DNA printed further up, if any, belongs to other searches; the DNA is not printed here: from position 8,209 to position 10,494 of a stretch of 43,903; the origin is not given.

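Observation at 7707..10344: Three-gene operon: OYE-FAD oxidoreductase with Cys-to-Ser in its Fe-S motif, an unknown 150-aa protein, and a 59-aa Cys-rich ORF missed by the ORF track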

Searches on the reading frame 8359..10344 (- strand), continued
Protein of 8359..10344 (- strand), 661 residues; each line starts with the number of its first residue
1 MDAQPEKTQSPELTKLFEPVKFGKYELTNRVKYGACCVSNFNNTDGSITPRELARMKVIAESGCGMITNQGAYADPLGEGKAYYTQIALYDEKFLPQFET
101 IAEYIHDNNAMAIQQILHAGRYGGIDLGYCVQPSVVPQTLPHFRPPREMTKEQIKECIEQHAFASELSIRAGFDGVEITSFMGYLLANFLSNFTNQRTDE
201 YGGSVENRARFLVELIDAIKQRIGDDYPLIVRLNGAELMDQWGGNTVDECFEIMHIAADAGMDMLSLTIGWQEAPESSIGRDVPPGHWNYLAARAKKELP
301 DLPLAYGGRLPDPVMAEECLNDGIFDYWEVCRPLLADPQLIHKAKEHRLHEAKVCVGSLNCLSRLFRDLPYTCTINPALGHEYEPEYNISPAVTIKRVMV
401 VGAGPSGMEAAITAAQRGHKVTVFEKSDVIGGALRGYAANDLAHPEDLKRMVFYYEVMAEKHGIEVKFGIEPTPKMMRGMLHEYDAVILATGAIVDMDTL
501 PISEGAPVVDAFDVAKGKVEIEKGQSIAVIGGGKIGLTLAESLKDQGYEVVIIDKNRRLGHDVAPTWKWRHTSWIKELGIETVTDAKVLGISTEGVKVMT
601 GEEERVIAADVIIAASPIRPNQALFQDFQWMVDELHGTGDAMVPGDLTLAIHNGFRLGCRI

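Call 44: find_encoding_contigs(protein=P0244, flank=6000, max_places=3)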
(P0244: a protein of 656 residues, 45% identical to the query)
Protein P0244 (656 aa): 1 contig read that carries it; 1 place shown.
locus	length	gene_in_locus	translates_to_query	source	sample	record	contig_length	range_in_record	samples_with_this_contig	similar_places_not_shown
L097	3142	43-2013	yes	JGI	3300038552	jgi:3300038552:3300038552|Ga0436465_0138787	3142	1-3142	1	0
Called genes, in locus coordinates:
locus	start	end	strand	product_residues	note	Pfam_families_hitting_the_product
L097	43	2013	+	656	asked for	PF00724:Oxidored_FMN, PF13738:Pyr_redox_3 (faint), PF00070:Pyr_redox (faint), PF01134:GIDA (faint), PF01266:DAO (faint), PF07992:Pyr_redox_2, PF12831:FAD_oxidored (weak), PF13450:NAD_binding_8 (weak), +1 more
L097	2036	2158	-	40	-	-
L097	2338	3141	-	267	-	?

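Call 47: find_encoding_contigs(protein=P0242, flank=6000, max_places=3)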
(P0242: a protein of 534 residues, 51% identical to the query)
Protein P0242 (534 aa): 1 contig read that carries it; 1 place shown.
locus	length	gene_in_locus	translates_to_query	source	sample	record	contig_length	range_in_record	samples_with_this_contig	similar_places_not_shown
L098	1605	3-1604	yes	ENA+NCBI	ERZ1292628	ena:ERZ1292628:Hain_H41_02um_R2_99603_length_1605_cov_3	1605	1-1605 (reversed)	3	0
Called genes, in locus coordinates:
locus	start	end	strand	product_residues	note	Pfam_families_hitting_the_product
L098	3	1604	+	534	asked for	PF00724:Oxidored_FMN, PF00070:Pyr_redox (weak), PF00890:FAD_binding_2, PF01134:GIDA (weak), PF03486:HI0933_like, PF07992:Pyr_redox_2, PF12831:FAD_oxidored, PF13450:NAD_binding_8, +2 more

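Call 76: find_encoding_contigs(protein=P0247, flank=5000, max_places=3)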
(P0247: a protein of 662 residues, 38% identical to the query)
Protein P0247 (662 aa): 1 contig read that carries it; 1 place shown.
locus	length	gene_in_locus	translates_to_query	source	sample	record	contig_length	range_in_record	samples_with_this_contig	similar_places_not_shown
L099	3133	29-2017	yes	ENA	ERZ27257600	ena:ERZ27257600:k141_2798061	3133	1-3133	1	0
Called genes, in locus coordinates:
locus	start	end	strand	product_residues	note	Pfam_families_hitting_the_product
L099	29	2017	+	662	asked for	PF00724:Oxidored_FMN, PF07992:Pyr_redox_2, PF00890:FAD_binding_2 (weak), PF01266:DAO (weak), PF03486:HI0933_like (weak), PF07992:Pyr_redox_2, PF12831:FAD_oxidored (weak), PF13450:NAD_binding_8, +2 more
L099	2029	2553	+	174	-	-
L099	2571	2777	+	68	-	PF00037:Fer4 (faint), PF12837:Fer4_6 (faint), PF13237:Fer4_10 (weak)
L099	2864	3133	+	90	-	?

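Call 77: find_encoding_contigs(protein=P0266, flank=5000, max_places=3)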
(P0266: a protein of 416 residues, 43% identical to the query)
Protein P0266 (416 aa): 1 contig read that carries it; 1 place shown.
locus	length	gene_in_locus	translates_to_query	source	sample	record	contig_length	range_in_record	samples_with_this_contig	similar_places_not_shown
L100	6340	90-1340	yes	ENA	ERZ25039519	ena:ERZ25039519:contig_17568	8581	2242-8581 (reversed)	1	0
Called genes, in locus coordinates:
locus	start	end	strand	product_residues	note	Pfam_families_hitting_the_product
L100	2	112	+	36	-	?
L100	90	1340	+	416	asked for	PF00724:Oxidored_FMN, PF01262:AlaDh_PNT_C (weak), PF00070:Pyr_redox (weak), PF00890:FAD_binding_2 (weak), PF03486:HI0933_like (weak), PF07992:Pyr_redox_2, PF12831:FAD_oxidored, PF13450:NAD_binding_8, +2 more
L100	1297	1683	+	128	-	PF07992:Pyr_redox_2 (weak)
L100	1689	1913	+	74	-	-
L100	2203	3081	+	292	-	PF00266:Aminotran_5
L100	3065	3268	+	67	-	-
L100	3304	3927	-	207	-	PF02525:Flavodoxin_2, PF03358:FMN_red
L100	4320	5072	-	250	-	PF01547:SBP_bac_1, PF13531:SBP_bac_11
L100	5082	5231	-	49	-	-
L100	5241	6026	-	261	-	-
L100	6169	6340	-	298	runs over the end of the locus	PF01209:Ubie_methyltran (weak), PF03848:TehB, PF13489:Methyltransf_23, PF13847:Methyltransf_31, PF08241:Methyltransf_11, PF08242:Methyltransf_12, PF13649:Methyltransf_25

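Call 82: search_protein_families(library=pfam, proteins=[L099:2029-2550:+, L099:2571-2774:+, L096:8034-8456:+, L096:8504-8956:+], max_evalue=0.01)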
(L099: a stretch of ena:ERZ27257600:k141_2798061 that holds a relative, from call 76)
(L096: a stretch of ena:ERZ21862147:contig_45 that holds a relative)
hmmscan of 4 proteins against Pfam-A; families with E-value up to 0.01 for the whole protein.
L099:2029-2550:+ (174 aa): 1 family
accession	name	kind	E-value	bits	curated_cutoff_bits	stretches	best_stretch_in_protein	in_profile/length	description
PF14196.11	ATC_hydrolase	-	0.0092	17.2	28.1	0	41-134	22-113/145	L-2-amino-thiazoline-4-carboxylic acid hydrolase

L099:2571-2774:+ (68 aa): 9 families
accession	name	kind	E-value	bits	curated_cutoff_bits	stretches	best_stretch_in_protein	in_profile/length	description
PF00037.32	Fer4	-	1.6e-07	31.3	21.1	1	38-60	2-24/24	4Fe-4S binding domain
PF12837.12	Fer4_6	-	1.1e-05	25.6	25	1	3-30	2-24/24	4Fe-4S binding domain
PF13187.11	Fer4_9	-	1.8e-05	25.1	27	1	9-59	1-52/52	4Fe-4S dicluster domain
PF13237.11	Fer4_10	-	2.3e-05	24.7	25.5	1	4-55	3-53/53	4Fe-4S dicluster domain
PF12838.12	Fer4_7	-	0.00024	21.9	27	1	9-56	1-50/52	4Fe-4S dicluster domain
PF25160.1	LdpA_Fe-S-bd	-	0.0028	17.9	27.6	1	21-61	9-45/49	LdpA Fe-S cluster-binding domain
PF14697.11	Fer4_21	-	0.0033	17.9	35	0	3-59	1-57/59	4Fe-4S dicluster domain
PF13484.11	Fer4_16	-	0.0095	17.1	30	0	44-61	2-19/66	4Fe-4S double cluster binding domain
PF12797.12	Fer4_2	-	0.0096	16.3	24.5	1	5-26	5-21/22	4Fe-4S binding domain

L096:8034-8456:+ (140 aa): 3 families
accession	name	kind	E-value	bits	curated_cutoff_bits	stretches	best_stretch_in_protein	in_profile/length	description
PF13669.12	Glyoxalase_4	-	1.3e-09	38.7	27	1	8-110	3-101/109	Glyoxalase/Bleomycin resistance protein/Dioxygenase superfamily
PF00903.31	Glyoxalase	-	1.2e-08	35.8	20.6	1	8-128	5-119/121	Glyoxalase/Bleomycin resistance protein/Dioxygenase superfamily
PF13468.12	Glyoxalase_3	-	2.6e-05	24.8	25.1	1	10-109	6-109/176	Glyoxalase-like domain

L096:8504-8956:+ (150 aa): 3 families
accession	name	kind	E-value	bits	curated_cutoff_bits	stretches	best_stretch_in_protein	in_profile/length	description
PF13669.12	Glyoxalase_4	-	7.3e-06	26.7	27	1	8-112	3-92/109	Glyoxalase/Bleomycin resistance protein/Dioxygenase superfamily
PF13468.12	Glyoxalase_3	-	0.0007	20.1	25.1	1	9-110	5-99/176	Glyoxalase-like domain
PF00903.31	Glyoxalase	-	0.0019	19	20.6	1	8-109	5-91/121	Glyoxalase/Bleomycin resistance protein/Dioxygenase superfamily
